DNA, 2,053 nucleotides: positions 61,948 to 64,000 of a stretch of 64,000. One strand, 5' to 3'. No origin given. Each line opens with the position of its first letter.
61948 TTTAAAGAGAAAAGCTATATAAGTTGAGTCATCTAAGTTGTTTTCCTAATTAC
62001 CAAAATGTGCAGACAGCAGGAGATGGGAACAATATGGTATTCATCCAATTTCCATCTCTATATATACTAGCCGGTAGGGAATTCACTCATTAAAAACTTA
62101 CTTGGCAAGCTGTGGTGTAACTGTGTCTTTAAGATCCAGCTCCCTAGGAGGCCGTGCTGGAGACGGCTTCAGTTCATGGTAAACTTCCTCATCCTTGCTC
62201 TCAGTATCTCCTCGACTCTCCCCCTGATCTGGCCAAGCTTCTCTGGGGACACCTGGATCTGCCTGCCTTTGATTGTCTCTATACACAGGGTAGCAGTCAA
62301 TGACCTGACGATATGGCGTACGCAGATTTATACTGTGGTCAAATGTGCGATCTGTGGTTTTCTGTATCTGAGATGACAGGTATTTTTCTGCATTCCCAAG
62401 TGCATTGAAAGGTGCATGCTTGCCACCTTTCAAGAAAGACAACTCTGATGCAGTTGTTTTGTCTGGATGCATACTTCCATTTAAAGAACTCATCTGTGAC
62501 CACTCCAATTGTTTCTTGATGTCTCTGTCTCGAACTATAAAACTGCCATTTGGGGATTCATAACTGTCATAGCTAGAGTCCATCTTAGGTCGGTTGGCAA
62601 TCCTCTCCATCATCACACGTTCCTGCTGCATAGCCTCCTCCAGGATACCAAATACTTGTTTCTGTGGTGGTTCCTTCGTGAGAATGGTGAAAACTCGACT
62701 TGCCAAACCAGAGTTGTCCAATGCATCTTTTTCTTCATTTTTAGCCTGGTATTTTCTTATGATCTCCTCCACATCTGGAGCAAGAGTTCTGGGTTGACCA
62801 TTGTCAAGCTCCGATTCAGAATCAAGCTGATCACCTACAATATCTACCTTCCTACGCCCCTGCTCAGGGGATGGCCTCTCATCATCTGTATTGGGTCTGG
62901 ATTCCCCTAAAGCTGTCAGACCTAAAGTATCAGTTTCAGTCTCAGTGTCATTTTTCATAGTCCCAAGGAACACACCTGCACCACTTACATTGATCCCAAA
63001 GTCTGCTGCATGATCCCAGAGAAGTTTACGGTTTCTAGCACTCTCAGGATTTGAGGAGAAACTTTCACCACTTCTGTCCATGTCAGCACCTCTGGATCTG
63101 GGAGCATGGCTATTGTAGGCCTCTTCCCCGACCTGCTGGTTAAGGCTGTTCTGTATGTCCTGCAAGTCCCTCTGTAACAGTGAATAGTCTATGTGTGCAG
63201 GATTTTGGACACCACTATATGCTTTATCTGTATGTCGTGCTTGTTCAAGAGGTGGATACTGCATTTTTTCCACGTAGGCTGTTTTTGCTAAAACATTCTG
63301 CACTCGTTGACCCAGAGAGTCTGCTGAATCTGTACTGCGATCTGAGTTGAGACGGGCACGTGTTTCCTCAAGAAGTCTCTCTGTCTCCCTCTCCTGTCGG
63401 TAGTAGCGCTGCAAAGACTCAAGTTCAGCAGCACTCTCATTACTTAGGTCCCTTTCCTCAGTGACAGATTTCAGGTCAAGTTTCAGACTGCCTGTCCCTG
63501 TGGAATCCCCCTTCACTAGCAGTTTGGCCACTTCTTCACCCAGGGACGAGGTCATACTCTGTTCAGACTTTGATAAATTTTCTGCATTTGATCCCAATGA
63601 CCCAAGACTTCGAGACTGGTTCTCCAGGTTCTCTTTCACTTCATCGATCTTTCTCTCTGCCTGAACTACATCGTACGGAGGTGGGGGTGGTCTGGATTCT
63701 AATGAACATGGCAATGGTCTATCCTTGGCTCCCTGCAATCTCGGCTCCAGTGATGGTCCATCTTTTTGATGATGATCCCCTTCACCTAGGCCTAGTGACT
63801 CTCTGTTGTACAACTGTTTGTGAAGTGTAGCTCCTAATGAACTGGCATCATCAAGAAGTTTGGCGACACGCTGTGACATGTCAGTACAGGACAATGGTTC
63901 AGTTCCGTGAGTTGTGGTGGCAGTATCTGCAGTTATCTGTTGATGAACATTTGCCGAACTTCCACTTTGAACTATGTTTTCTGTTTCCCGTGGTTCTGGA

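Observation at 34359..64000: Large minus-strand gene encoding a long disordered protein with giant exons; family unresolved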

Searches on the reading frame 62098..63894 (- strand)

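Call 3: search_protein_families(library=pfam, proteins=[window:62098-63894:-], max_evalue=1)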
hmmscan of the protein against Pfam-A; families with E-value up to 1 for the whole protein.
window:62098-63894:- (598 aa): 1 family
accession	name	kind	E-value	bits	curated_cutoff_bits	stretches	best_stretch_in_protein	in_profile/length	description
PF00435.27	Spectrin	-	0.069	14.1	29.9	0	160-200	2-42/105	Spectrin repeat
